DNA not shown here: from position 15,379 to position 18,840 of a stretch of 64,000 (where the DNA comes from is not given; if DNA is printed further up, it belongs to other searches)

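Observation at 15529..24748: Atypical Type III R-M locus: one Res plus two tandem 1000-aa Mod paralogs that differ only in the central target-recognition region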

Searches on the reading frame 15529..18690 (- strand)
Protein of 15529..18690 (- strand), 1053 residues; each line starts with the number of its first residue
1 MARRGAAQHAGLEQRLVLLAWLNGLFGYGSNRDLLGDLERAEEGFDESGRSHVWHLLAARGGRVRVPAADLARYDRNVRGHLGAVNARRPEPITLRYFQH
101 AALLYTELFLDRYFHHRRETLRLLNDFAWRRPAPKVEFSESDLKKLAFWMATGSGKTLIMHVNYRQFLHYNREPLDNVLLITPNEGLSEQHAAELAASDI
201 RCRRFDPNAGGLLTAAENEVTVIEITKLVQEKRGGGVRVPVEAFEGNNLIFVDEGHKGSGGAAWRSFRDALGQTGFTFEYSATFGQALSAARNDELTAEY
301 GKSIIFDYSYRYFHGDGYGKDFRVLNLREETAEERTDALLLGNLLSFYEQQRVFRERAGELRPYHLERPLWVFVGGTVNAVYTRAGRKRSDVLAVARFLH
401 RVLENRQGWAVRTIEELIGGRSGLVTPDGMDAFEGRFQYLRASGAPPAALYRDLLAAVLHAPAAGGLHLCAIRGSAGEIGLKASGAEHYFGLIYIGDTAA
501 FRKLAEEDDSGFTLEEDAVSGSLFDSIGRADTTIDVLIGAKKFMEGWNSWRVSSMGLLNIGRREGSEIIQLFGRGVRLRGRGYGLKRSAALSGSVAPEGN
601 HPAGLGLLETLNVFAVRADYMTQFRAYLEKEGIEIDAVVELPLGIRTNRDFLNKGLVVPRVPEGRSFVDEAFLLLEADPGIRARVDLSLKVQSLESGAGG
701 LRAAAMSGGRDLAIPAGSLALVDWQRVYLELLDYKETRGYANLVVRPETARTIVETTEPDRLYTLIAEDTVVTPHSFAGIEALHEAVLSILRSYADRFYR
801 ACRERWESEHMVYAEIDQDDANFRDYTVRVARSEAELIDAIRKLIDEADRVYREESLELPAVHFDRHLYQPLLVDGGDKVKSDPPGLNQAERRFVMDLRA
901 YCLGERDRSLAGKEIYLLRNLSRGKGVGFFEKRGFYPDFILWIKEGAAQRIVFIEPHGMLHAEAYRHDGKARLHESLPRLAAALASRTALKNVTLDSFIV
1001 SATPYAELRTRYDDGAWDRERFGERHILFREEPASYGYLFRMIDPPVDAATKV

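Call 6: search_protein_families(library=pfam, proteins=[window:15529-18690:-], max_evalue=0.01)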
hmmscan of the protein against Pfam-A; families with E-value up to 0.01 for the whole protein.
window:15529-18690:- (1053 aa): 3 families
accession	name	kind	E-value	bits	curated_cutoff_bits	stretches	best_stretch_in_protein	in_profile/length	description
PF04851.21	ResIII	-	1.3e-11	45.2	22.5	1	128-284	20-162/164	Type III restriction enzyme, res subunit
PF18766.7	SWI2_SNF2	-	2.1e-06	28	26.7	1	144-274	19-146/221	SWI2/SNF2 ATPase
PF00270.35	DEAD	-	0.00099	19.3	26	1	149-197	20-67/167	DEAD/DEAH box helicase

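Call 7: search_protein_families(library=padloc, proteins=[window:15529-18690:-], max_evalue=0.01)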
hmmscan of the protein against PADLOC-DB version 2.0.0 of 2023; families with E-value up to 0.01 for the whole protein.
window:15529-18690:- (1053 aa): 4 families
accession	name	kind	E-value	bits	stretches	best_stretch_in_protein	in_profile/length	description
PDLC03654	REase_III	-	1.3e-148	494.7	3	298-648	376-711/1154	Type III restriction enzyme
PDLC03651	REase_III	-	5.5e-08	29.3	0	293-343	240-290/873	Type III restriction enzyme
PDLC02704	PbeA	-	0.0019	14.8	1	148-308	275-441/682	PbeA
PDLC02707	PbeA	-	0.0034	14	1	147-200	272-323/672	PbeA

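Call 8: search_protein_families(library=ncbifam, proteins=[window:15529-18690:-], max_evalue=0.01)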
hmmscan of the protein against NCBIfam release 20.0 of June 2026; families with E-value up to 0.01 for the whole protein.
window:15529-18690:- (1053 aa): 1 family
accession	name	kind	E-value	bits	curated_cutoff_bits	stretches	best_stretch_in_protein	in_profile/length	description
TIGR00348.1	hsdR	subfamily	2.3e-05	23.1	284.55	1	147-274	271-399/674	HsdR family type I site-specific deoxyribonuclease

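Call 14: search_solved_structures(query=window:15529-18690:-, max_evalue=0.01)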
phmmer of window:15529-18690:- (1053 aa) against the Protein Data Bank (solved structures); distinct sequences matched with E-value up to 0.01: 0.

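Call 15: find_related_loci(query=window:15529-18690:-, collection=genome_contigs, flank=10000)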
Query window:15529-18690:- (1053 aa) in genome_contigs; peptide patterns used: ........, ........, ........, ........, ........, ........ (x = any residue, [..] = any of these).
493 stretches matched a pattern; 439 encode a relative of the query (tblastn E <= 1e-3); the best 80 are kept; 80 distinct loci.
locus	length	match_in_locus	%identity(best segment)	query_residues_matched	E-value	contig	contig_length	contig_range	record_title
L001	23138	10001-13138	95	1-1046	0e+0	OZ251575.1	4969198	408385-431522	MAG: Spirochaetia bacterium isolate 617b14b6-7821-4a15-9039-de9782a91b86 genome assembly, chromosome: 1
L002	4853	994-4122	69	2-1043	0e+0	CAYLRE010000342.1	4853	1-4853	MAG TPA_asm: uncultured Planctomycetaceae bacterium isolate binchicken_co334_30 genome assembly, contig: NODE_35987_leng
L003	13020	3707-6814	67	5-1039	0e+0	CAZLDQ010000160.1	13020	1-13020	MAG TPA_asm: uncultured Planctomycetaceae bacterium isolate SRP167436_co1_175 genome assembly, contig: NODE_7916_length_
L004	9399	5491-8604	67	2-1038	0e+0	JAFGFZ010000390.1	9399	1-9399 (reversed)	MAG: Pirellulales bacterium isolate Zod_Metabat.1355 k87_7012239, whole genome shotgun sequence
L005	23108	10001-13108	68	5-1039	0e+0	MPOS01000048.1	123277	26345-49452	MAG: Deltaproteobacteria bacterium Phox-21 k99_23748, whole genome shotgun sequence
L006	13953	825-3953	66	2-1043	0e+0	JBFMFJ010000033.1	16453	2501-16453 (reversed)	MAG: Candidatus Zixiibacteriota bacterium isolate MAG268 MAG268_33, whole genome shotgun sequence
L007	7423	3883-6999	67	2-1039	0e+0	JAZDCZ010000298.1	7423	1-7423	MAG: Gemmatimonadota bacterium isolate LQ108M_Bin_24 LQ108M_Bin_24_scaffold_299, whole genome shotgun sequence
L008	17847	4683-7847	66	2-1043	0e+0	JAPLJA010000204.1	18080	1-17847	MAG: Proteobacteria bacterium isolate LacPavin_0920_SED5_MAG_48_26 LacPavin_0920_SED5_scaffold_333445, whole genome shot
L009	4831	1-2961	71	54-1039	0e+0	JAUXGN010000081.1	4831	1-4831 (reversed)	MAG: Candidatus Eisenbacteria bacterium isolate CSMAG_2930 CSMAG_2930_k117_8371876_length_4831_cov_14.0000, whole genome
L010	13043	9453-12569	66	2-1039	0e+0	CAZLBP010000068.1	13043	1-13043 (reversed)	MAG TPA_asm: uncultured Ignavibacteriales bacterium isolate SRP141376_co3_222 genome assembly, contig: NODE_13157_length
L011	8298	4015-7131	67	2-1039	0e+0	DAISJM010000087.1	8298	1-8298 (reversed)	MAG TPA_asm: Verrucomicrobiota bacterium isolate CTOTU18273 NODE_10867_length_8298_cov_5.521655, whole genome shotgun se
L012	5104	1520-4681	67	2-1043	0e+0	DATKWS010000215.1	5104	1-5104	MAG TPA_asm: Patescibacteria group bacterium isolate SMAG_U14169 k141_975763, whole genome shotgun sequence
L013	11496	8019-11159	65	5-1039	0e+0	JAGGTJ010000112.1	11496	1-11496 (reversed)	MAG: Deltaproteobacteria bacterium isolate AUK045 PB_MANV_045_c_000000000314, whole genome shotgun sequence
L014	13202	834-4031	65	1-1053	0e+0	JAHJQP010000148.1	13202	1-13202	MAG: Proteobacteria bacterium isolate OS_PC_MetaG.mb.110 OS_PC_MetaG.mb.110_k141_341635, whole genome shotgun sequence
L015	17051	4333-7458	64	2-1043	0e+0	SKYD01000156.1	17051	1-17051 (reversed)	MAG: Thiorhodovibrio sp. isolate CSSed162cmB_275 CSSed16-2cmB-8603, whole genome shotgun sequence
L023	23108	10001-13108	65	7-1043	0e+0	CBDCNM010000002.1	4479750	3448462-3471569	MAG: Candidatus Latescibacterota bacterium isolate f150df7c-f474-47d5-8e53-e740a55afba2 genome assembly, contig: contig_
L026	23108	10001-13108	62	1-1039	0e+0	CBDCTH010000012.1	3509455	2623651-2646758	MAG: Gammaproteobacteria bacterium isolate a8af13e8-0241-4292-a4be-8c867e9427f0 genome assembly, contig: contig_12, whol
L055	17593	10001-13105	60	5-1029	0e+0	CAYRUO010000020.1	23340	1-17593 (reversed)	MAG TPA_asm: uncultured Thermanaerothrix sp. isolate binchicken_co40_18 genome assembly, contig: NODE_1378_length_23340_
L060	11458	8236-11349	59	6-1041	0e+0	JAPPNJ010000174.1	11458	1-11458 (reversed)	MAG: Candidatus Poribacteria bacterium isolate RHO3_bin_69 NODE_7263_length_11458_cov_11.022889, whole genome shotgun se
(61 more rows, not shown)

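Call 45: search_protein_families(library=pfam, proteins=[L008:4040-4342:+, L008:4299-4670:+, L026:7481-9505:+, L055:8147-9985:+, L023:6060-7400:+, L023:8170-9342:+, L060:3410-4945:+, L060:4948-6258:+, L060:6240-7394:+, L001:6206-6937:+], max_evalue=0.001)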
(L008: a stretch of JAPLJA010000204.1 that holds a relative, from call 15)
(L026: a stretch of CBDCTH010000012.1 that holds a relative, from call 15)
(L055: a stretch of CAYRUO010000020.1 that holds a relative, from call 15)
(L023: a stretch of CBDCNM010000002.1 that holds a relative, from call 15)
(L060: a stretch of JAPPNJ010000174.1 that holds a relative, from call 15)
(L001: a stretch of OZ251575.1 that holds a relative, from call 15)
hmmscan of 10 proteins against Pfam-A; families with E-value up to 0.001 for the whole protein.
L008:4040-4342:+ (100 aa): 2 families
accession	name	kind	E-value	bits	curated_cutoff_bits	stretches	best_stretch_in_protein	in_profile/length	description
PF01909.29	NTP_transf_2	-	9.8e-14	52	21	1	13-90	6-87/93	Nucleotidyltransferase domain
PF18765.7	Polbeta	-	1.5e-08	35.2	26.9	1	12-93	3-84/93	Polymerase beta, Nucleotidyltransferase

L008:4299-4670:+ (123 aa): 1 family
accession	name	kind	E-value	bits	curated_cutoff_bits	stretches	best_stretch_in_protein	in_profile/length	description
PF01934.22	HepT-like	-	1.3e-23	83.4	23.5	1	23-119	1-120/120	Ribonuclease HepT-like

L026:7481-9505:+ (674 aa): 3 families
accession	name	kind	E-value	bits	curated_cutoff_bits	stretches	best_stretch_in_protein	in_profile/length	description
PF13673.13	Acetyltransf_10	-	1.8e-10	41.3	23.6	1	29-125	16-112/128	Acetyltransferase (GNAT) domain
PF00583.31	Acetyltransf_1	-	4.4e-09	37.1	20.7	1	42-120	33-116/116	Acetyltransferase (GNAT) family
PF13508.13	Acetyltransf_7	-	5.6e-08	33.5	27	1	50-121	10-83/84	Acetyltransferase (GNAT) domain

L055:8147-9985:+ (612 aa): 6 families
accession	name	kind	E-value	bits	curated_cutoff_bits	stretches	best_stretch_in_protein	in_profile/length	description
PF13175.12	AAA_15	-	8.2e-40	138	32.1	1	4-401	1-374/374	AAA ATPase domain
PF13304.12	AAA_21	-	3.5e-18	67.1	27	2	351-401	254-303/304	AAA domain, putative AbiEii toxin, Type IV TA system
PF20469.4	OLD-like_TOPRIM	-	8e-17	62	23.2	1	457-520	1-67/67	Overcoming lysogenization defect protein-like, TOPRIM domain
PF13476.12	AAA_23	-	2.6e-10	41.7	27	1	8-254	1-198/201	AAA domain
PF11398.14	DUF2813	-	5e-08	33.2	21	1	4-86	1-89/372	Protein of unknown function (DUF2813)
PF02463.25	SMC_N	-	3.4e-07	30.3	40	1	6-83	2-89/220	RecF/RecN/SMC N terminal domain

L023:6060-7400:+ (446 aa): 1 family
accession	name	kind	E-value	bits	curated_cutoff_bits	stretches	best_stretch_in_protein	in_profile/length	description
PF02661.23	Fic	-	1.3e-21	77.7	24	1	103-218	2-93/93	Fic/DOC family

L023:8170-9342:+ (390 aa): 1 family
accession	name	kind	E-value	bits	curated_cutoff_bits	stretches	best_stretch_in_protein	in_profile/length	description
PF02661.23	Fic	-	2.3e-14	54.4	24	1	120-220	3-89/93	Fic/DOC family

L060:3410-4945:+ (511 aa): 1 family
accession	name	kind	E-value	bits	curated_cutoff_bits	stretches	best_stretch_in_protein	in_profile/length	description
PF14072.11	DndB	-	3.6e-05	23.4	29.1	1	67-228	35-159/338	DNA-sulfur modification-associated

L060:4948-6258:+ (436 aa): 0 families

L060:6240-7394:+ (384 aa): 2 families
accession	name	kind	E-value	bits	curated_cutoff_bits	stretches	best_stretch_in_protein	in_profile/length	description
PF02086.21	MethyltransfD12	-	1.5e-14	54.8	22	1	8-274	1-202/253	D12 class N6 adenine-specific DNA methyltransferase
PF03602.21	Cons_hypoth95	-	1.1e-05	25.6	24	0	234-271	100-138/182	Conserved hypothetical protein 95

L001:6206-6937:+ (243 aa): 1 family
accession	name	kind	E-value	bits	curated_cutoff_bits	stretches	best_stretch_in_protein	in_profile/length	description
PF05014.21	Nuc_deoxyrib_tr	-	1.4e-05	25.7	28.8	1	148-188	57-99/117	Nucleoside 2-deoxyribosyltransferase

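Call 74: search_dna_similar(query=window:15529-18690:-, collection=plasmids, mode=protein, max_rows=12, max_evalue=1e-20)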
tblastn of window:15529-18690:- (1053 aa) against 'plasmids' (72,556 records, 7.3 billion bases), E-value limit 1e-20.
Records with a match: 32; places in all: 33; records where one place covers at least 80% of the query: 25.
Best place of each record, by identity: <60% 32.
By first word of the organism name: Klebsiella 11; Enterococcus 5; Priestia 2; Escherichia 2; Natronosalvus 1; Haloprofundus 1; Halobacterium 1; Haloplanus 1; Haloarcula 1; Athalassotoga 1; and 6 more.
By predicted mobility (MOB-suite, as given by PLSDB): non-mobilizable 15; conjugative 14; mobilizable 3.
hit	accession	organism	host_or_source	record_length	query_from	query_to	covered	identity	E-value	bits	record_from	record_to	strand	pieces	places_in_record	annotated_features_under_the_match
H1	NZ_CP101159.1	Natronosalvus amylolyticus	cell culture,sediment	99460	12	1043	98%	44.1%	0e+0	823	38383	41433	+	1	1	DEAD/DEAH box helicase family protein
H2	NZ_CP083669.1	Haloprofundus halobius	cell culture,salt lake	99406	3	1032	98%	41.1%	0e+0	697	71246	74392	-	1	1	DEAD/DEAH box helicase family protein | site-specific DNA-methyltransferase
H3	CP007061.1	Halobacterium sp. DL1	-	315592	12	1032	97%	40.9%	0e+0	686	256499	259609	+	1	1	type III restriction endonuclease subunit R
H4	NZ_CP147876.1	Haloplanus sp. GX21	cell culture,marine solar saltern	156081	3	1032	98%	40.5%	0e+0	691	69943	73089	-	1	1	DEAD/DEAH box helicase family protein | site-specific DNA-methyltransferase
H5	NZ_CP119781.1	Haloarcula litorea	cell culture,sediment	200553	3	1032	98%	40.1%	0e+0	686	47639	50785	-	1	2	DEAD/DEAH box helicase family protein | site-specific DNA-methyltransferase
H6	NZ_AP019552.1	Athalassotoga saccharophila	-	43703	16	1040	97%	39.8%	0e+0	723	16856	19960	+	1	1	DEAD/DEAH box helicase family protein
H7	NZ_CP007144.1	Hymenobacter swuensis DY53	-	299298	12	1032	97%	37.2%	1e-161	537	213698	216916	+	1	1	DEAD/DEAH box helicase family protein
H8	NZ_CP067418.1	Aeromonas media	cell culture,water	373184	14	1043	98%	35.3%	3e-142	480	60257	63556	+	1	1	DEAD/DEAH box helicase family protein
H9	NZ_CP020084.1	Blastomonas fulva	Cell culture,microcystis culture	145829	1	1046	99%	34.1%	1e-144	487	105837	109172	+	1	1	DEAD/DEAH box helicase family protein | site-specific DNA-methyltransferase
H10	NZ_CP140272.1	Priestia megaterium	Single cell,ginseng rhizosphere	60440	70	1048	93%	35.4%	1e-165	548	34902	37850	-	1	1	DEAD/DEAH box helicase family protein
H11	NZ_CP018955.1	Escherichia coli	Homo sapiens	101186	2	1044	99%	33.2%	4e-145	488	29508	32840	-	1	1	DEAD/DEAH box helicase family protein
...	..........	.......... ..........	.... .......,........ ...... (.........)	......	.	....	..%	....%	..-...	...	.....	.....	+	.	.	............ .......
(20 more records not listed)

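Call 76: get_annotated_region(hit=H11, flank=6000)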
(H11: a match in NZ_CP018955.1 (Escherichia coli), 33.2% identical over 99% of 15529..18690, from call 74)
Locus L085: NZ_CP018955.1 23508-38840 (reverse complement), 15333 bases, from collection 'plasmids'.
description: Escherichia coli strain Ecol_316 plasmid pEC316_2, complete sequence
organism: Escherichia coli (NCBI taxid 562)
taxonomy: Bacteria; Pseudomonadota; Gammaproteobacteria; Enterobacterales; Enterobacteriaceae; Escherichia; Escherichia coli
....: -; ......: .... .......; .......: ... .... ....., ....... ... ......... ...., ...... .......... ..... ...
typing (MOB-suite, as given by PLSDB): conjugative; replicon IncFIB,IncFII; relaxase MOBF,MOBF; mating-pair formation MPF_F
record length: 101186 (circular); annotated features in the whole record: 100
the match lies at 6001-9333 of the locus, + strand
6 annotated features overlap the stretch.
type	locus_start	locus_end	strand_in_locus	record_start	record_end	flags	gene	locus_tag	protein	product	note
CDS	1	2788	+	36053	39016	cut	-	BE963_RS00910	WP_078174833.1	SNF2-related protein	-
CDS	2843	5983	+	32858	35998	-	-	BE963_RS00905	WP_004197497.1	DNA methyltransferase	-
CDS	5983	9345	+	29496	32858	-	-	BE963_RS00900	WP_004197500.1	DEAD/DEAH box helicase family protein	-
CDS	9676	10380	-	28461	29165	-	-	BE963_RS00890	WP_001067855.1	IS6-like element IS26 family transposase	GO:0006313 - DNA transposition [Evidence IEA]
CDS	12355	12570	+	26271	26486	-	-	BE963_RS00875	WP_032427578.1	hypothetical protein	-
CDS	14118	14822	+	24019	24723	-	-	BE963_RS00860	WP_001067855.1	IS6-like element IS26 family transposase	GO:0006313 - DNA transposition [Evidence IEA]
